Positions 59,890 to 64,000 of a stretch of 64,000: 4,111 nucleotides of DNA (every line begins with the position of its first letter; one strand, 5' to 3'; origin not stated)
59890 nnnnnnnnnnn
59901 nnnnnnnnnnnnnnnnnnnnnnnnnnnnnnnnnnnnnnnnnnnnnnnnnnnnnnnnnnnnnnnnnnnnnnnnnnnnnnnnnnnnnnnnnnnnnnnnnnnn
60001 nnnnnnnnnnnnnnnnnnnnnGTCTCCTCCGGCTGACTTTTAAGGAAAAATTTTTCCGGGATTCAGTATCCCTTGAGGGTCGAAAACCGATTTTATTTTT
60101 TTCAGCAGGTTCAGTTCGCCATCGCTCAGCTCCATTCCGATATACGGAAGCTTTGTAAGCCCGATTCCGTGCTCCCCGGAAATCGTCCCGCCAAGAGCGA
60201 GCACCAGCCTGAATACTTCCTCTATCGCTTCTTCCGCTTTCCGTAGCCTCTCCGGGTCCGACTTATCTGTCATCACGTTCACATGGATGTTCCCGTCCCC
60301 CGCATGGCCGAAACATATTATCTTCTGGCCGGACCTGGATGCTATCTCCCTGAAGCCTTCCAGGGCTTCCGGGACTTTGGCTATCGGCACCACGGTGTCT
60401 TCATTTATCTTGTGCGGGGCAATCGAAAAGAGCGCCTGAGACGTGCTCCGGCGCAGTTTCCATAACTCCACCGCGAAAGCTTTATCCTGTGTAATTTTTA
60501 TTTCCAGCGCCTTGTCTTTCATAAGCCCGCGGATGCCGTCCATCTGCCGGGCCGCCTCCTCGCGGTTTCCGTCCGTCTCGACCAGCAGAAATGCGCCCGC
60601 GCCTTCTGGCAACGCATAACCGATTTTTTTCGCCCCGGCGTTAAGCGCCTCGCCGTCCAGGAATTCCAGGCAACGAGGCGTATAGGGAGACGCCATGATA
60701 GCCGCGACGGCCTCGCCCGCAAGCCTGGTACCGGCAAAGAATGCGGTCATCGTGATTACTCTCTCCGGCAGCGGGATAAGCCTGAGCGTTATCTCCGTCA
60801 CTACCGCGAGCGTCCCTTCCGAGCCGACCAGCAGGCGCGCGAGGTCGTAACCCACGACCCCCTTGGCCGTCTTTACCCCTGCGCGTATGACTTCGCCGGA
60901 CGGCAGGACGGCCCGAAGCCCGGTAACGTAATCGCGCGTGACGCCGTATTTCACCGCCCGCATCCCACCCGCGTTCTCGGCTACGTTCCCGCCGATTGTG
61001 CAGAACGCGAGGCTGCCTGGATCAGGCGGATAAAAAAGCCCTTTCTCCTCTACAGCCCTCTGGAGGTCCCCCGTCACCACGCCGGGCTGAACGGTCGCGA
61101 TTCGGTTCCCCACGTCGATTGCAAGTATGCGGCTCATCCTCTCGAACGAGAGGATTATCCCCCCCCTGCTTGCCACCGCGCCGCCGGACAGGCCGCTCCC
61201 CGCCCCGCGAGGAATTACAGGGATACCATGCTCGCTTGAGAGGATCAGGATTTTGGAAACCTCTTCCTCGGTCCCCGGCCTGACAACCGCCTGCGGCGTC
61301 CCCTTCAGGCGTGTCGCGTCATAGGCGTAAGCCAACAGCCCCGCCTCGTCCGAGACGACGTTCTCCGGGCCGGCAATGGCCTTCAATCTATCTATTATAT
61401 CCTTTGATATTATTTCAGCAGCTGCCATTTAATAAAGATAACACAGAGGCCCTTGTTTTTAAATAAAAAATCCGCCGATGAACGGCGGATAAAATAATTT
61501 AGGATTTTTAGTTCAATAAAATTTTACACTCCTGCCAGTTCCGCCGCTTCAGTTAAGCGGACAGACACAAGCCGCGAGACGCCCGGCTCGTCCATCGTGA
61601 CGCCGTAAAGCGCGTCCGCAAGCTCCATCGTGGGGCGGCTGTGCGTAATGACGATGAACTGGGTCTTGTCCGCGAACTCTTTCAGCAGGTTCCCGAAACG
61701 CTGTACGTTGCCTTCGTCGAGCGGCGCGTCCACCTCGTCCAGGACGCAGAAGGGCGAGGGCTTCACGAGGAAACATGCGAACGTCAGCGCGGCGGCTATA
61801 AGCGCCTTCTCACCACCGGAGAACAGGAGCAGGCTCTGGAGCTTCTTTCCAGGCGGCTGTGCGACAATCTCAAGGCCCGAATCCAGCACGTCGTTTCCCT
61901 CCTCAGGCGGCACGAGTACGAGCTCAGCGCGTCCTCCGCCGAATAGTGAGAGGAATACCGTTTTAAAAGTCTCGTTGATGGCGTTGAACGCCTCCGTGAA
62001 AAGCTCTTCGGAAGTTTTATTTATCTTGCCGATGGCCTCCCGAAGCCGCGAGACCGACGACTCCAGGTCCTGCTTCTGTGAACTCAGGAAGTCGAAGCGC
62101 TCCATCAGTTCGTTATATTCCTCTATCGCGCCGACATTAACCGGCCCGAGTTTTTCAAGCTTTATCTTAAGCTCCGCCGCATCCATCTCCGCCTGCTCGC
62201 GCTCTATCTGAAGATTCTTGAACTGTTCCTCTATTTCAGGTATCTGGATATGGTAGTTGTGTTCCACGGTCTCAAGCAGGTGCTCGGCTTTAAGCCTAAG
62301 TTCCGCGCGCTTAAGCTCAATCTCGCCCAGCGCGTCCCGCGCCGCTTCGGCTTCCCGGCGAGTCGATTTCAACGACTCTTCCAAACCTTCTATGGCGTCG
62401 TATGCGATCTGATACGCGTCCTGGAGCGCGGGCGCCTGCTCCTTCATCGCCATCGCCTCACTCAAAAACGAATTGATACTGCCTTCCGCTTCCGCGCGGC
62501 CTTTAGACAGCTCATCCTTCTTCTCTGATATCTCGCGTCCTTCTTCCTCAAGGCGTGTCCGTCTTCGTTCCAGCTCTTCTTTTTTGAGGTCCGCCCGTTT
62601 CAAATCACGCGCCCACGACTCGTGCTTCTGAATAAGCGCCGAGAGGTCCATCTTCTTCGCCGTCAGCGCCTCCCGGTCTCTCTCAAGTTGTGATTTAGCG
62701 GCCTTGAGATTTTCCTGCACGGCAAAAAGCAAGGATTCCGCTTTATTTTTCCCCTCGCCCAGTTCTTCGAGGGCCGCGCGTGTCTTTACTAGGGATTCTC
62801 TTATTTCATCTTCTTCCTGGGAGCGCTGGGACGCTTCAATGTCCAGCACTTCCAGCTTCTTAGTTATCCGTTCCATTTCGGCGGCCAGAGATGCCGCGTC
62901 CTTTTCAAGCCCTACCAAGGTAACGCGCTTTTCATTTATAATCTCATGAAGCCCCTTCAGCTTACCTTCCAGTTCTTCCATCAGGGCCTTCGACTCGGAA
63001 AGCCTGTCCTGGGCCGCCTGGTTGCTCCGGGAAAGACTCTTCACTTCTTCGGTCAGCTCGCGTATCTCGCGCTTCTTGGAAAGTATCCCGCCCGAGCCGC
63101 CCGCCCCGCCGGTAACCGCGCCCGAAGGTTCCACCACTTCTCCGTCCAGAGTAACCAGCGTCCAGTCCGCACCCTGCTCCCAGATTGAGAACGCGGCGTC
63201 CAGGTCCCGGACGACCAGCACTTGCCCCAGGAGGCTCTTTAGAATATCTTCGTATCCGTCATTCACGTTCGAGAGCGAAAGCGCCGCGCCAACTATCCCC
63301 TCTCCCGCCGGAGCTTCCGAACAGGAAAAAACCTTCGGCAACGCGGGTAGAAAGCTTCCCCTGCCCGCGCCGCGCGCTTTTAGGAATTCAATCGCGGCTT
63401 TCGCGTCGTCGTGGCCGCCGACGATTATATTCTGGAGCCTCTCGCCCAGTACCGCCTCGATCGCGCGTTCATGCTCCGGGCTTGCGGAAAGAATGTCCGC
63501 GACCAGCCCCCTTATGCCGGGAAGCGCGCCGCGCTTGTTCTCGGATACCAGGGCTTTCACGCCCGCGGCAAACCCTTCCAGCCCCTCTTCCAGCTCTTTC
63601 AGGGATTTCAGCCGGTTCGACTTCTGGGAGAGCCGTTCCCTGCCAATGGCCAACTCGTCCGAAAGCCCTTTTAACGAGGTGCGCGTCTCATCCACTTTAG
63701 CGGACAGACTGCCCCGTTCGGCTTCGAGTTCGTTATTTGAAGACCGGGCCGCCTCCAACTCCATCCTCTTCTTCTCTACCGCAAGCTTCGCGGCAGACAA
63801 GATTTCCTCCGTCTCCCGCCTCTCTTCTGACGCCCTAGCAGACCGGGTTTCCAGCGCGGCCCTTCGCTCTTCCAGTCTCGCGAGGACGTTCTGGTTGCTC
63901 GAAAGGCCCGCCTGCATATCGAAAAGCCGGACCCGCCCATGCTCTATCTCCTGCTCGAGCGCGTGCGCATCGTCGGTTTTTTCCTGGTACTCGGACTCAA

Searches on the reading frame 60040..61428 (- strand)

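Call 35: search_protein_families(library=pfam, proteins=[window:60040-61428:-], max_evalue=0.0001)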
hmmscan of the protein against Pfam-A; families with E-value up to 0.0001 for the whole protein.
window:60040-61428:- (462 aa): 2 families
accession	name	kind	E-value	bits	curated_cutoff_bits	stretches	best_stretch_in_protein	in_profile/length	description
PF02913.24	FAD-oxidase_C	-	2.4e-60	204.7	21.2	1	221-460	2-248/248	FAD linked oxidases, C-terminal domain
PF01565.28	FAD_binding_4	-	7.5e-46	155.7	26.4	1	45-183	1-138/139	FAD binding domain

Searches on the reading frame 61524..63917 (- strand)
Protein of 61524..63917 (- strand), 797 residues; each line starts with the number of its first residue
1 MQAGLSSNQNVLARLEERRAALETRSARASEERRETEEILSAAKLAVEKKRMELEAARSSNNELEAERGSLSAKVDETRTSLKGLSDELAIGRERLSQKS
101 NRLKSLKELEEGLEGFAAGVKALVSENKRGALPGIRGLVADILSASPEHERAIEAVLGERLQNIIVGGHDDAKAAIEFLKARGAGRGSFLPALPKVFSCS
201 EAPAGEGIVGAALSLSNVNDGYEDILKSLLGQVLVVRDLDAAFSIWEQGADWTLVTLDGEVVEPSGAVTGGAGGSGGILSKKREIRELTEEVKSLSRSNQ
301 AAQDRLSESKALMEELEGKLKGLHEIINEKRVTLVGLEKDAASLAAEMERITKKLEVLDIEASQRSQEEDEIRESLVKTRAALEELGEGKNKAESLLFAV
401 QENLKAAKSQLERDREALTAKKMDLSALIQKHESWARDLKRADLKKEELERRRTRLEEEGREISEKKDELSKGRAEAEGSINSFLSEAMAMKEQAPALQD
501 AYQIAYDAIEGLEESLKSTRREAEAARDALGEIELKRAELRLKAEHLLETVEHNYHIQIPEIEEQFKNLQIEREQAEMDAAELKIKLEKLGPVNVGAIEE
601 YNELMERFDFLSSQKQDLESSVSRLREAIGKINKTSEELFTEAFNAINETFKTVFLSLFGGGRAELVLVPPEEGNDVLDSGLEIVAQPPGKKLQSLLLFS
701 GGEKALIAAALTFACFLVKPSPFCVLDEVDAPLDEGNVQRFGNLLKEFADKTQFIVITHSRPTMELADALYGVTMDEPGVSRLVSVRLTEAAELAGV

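Call 35: search_protein_families(library=pfam, proteins=[window:61524-63917:-], max_evalue=0.0001)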
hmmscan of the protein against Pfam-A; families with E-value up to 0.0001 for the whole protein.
window:61524-63917:- (797 aa): 2 families
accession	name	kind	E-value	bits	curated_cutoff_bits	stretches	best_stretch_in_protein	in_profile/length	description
PF02463.25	SMC_N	-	7.9e-28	97.8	40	1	526-781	135-219/220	RecF/RecN/SMC N terminal domain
PF06470.18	SMC_hinge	-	8.9e-24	84.6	22.5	1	133-243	2-113/116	SMC proteins Flexible Hinge Domain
